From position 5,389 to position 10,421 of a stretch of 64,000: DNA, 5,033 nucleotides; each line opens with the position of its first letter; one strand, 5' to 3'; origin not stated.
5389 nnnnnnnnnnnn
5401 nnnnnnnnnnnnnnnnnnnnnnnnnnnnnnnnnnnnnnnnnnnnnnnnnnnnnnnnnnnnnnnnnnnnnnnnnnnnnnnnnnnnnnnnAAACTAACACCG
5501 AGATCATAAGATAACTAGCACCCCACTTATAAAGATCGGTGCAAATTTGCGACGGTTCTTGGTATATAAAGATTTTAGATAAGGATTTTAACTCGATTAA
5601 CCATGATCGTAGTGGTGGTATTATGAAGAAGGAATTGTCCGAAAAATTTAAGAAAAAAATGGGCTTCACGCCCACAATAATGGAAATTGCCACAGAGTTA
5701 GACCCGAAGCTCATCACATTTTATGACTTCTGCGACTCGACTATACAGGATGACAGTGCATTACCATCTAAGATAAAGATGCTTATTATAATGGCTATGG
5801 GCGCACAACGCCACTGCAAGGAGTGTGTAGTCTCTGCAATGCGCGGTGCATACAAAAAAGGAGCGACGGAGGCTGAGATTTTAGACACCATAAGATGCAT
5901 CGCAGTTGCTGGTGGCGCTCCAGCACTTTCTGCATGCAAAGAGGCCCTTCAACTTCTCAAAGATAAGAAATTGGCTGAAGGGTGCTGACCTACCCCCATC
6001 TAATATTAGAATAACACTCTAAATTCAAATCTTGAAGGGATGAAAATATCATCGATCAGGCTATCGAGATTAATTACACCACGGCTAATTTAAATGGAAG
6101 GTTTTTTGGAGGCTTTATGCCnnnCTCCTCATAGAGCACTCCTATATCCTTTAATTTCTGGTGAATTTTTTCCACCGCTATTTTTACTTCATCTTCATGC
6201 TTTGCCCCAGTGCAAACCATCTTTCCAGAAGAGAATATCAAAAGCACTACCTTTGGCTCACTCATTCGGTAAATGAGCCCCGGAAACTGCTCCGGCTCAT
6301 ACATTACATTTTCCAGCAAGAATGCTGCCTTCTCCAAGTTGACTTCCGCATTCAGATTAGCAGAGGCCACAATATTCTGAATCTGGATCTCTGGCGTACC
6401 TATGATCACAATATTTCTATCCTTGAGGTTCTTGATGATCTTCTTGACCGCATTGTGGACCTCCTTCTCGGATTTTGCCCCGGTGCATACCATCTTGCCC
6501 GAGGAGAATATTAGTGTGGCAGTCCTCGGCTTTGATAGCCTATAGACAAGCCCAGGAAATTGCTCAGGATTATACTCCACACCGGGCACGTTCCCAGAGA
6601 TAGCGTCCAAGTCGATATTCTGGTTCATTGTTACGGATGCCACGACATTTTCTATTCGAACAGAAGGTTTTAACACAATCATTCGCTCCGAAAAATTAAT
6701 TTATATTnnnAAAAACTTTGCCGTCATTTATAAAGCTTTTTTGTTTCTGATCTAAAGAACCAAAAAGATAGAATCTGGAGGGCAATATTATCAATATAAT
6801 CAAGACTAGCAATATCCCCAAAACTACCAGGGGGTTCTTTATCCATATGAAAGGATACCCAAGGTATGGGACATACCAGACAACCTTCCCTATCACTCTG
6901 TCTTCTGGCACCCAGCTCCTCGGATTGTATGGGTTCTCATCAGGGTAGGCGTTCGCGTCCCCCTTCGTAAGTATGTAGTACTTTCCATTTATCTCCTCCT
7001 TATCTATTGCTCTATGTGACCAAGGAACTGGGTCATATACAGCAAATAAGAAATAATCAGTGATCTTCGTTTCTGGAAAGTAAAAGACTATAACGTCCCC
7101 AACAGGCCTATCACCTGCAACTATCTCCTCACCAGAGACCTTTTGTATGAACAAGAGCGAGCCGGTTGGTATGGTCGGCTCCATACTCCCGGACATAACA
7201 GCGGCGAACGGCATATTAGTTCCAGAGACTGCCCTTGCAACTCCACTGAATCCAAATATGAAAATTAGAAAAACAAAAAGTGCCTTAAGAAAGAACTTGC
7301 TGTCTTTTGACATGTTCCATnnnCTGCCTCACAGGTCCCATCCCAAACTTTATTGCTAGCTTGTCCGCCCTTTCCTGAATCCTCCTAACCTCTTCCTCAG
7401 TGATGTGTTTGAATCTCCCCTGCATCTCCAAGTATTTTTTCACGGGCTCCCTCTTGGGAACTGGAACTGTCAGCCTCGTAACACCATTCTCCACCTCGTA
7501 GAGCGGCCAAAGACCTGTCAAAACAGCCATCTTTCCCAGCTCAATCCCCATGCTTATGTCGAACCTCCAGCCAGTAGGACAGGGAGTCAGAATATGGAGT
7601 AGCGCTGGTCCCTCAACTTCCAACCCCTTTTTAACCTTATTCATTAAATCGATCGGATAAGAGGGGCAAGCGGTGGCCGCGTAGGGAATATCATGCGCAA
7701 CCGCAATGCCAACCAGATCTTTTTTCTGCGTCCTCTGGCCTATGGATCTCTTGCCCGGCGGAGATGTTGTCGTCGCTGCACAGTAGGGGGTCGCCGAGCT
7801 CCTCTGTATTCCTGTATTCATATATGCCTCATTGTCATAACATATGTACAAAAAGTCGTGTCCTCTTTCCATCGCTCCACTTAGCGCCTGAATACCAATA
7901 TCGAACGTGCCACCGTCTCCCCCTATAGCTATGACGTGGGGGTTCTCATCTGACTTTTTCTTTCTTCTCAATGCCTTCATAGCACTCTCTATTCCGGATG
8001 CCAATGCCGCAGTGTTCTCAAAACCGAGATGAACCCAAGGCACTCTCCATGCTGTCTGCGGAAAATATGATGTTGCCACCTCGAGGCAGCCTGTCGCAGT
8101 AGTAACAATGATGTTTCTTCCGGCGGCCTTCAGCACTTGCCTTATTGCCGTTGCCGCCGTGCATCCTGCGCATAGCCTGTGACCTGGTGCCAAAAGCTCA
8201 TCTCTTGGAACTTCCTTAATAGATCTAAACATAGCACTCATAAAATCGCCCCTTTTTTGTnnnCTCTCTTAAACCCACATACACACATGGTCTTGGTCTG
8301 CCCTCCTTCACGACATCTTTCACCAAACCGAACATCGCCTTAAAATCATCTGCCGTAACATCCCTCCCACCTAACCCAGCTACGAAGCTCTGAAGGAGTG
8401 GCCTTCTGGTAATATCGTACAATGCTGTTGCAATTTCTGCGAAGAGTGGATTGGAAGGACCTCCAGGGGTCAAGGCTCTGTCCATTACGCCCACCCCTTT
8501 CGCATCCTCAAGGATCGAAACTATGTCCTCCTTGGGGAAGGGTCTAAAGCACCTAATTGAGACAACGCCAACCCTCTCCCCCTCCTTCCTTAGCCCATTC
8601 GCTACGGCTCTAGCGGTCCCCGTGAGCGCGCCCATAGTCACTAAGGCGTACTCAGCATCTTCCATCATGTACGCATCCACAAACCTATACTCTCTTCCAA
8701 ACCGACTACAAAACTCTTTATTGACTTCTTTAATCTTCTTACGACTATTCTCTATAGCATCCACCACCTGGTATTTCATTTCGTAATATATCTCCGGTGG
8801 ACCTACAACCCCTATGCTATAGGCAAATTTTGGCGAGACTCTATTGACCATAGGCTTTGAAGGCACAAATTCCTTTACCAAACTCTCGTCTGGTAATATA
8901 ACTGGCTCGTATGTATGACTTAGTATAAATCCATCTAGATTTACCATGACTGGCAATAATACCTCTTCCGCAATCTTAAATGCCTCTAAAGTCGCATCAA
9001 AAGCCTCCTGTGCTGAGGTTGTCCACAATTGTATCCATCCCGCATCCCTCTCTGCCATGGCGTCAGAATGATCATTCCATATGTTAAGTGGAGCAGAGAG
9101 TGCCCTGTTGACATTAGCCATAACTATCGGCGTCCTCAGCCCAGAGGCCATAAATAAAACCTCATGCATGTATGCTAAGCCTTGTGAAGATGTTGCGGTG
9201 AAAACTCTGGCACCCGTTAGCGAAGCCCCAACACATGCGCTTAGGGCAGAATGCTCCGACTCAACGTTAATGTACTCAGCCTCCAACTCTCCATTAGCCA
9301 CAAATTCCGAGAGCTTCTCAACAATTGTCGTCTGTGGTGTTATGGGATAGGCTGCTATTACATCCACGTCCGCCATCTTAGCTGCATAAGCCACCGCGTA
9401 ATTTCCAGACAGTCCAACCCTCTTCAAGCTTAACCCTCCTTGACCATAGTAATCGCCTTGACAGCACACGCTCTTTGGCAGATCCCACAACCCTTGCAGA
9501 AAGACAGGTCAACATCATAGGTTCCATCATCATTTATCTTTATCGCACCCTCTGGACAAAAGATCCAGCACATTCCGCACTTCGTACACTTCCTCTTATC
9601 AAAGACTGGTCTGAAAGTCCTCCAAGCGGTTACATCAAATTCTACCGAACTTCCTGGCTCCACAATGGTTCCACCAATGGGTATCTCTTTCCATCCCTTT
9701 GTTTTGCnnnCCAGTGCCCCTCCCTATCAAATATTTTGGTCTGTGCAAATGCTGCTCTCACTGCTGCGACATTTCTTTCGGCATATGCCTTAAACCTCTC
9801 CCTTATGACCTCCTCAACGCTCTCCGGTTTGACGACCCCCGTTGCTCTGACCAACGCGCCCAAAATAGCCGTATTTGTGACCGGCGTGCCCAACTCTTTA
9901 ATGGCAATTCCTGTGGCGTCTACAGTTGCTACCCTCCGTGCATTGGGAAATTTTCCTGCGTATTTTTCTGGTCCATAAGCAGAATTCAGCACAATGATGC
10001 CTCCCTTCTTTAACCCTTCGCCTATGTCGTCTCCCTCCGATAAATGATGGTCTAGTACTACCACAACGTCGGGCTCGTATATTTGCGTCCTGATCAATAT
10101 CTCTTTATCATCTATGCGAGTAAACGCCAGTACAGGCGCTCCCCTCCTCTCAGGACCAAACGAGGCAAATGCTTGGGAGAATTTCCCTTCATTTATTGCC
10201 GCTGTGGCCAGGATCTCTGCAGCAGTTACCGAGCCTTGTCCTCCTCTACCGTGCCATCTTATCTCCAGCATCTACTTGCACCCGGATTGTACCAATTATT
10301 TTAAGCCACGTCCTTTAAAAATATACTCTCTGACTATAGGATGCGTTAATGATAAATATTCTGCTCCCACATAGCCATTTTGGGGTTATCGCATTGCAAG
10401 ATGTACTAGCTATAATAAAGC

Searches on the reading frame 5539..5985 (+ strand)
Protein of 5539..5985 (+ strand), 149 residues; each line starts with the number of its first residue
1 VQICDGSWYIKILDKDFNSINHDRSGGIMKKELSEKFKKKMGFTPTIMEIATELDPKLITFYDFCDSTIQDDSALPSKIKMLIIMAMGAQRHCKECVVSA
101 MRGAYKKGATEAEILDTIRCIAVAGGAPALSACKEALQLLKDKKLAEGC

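Call 36: search_protein_families(library=pfam, proteins=[window:5539-5985:+])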
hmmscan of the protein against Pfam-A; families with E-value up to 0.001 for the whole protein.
window:5539-5985:+ (149 aa): 1 family
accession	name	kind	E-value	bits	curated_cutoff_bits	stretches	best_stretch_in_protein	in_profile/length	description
PF02627.25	CMD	-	2.9e-12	46.9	23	1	61-137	7-82/84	Carboxymuconolactone decarboxylase family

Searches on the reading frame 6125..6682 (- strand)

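Call 36: search_protein_families(library=pfam, proteins=[window:6125-6682:-])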
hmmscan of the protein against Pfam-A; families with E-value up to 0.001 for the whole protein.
window:6125-6682:- (186 aa): 2 families
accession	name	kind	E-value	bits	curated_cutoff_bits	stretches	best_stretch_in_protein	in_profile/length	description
PF00352.27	TBP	-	4e-69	228.9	22.9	2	98-179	1-84/85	Transcription factor TFIID (or TATA-binding protein, TBP)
PF11858.14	DUF3378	-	0.00022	21.8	27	0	42-76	27-61/76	Domain of unknown function (DUF3378)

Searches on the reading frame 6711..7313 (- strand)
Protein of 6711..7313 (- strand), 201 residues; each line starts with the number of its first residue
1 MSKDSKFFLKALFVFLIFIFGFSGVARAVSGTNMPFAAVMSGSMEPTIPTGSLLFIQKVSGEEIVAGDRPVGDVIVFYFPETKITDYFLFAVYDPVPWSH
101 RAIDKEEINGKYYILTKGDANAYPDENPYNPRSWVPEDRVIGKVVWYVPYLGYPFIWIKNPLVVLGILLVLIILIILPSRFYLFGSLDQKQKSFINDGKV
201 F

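Call 36: search_protein_families(library=pfam, proteins=[window:6711-7313:-])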
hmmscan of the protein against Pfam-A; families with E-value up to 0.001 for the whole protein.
window:6711-7313:- (201 aa): 1 family
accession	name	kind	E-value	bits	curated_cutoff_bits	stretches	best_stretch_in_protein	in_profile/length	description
PF10502.14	Peptidase_S26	-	3.1e-05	24.4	22.9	1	18-85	7-71/168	Signal peptidase, peptidase S26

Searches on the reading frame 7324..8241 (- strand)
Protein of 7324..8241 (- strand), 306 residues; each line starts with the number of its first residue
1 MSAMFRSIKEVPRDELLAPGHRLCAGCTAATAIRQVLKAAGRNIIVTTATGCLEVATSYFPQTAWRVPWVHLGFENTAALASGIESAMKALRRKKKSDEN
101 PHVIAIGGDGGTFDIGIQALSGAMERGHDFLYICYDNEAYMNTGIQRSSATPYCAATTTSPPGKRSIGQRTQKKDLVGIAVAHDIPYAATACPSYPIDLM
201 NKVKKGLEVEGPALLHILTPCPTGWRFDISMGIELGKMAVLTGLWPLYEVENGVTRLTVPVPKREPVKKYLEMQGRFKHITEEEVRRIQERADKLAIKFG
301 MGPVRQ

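Call 36: search_protein_families(library=pfam, proteins=[window:7324-8241:-])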
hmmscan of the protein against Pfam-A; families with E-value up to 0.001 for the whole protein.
window:7324-8241:- (306 aa): 1 family
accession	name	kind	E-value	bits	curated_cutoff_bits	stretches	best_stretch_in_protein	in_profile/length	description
PF02775.26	TPP_enzyme_C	-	1.3e-20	74.2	21.9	1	50-217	2-151/151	Thiamine pyrophosphate enzyme, C-terminal TPP binding domain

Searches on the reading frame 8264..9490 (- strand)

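Call 36: search_protein_families(library=pfam, proteins=[window:8264-9490:-])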
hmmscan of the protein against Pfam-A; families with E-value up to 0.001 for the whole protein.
window:8264-9490:- (409 aa): 3 families
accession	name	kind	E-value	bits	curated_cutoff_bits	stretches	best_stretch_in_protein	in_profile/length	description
PF01855.24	POR_N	-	4.3e-79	265.9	27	1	36-257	2-230/231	Pyruvate flavodoxin/ferredoxin oxidoreductase, thiamine diP-bdg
PF17147.9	PFOR_II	-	1.7e-26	93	27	1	279-382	1-101/102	Pyruvate:ferredoxin oxidoreductase core domain II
PF02780.25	Transketolase_C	-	3.4e-10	40.3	25.9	1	279-391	10-121/124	Transketolase, C-terminal domain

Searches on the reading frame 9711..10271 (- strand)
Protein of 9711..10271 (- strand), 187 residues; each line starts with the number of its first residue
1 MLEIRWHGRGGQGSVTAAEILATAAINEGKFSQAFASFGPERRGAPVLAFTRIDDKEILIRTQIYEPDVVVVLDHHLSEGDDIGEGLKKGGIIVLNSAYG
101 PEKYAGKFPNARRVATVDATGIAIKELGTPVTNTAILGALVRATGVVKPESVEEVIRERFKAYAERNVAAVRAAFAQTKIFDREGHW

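Call 36: search_protein_families(library=pfam, proteins=[window:9711-10271:-])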
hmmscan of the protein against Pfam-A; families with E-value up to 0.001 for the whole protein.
window:9711-10271:- (187 aa): 1 family
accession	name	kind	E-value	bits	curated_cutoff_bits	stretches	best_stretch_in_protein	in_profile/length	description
PF01558.24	POR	-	3e-42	145.1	27.4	1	10-175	1-172/173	Pyruvate ferredoxin/flavodoxin oxidoreductase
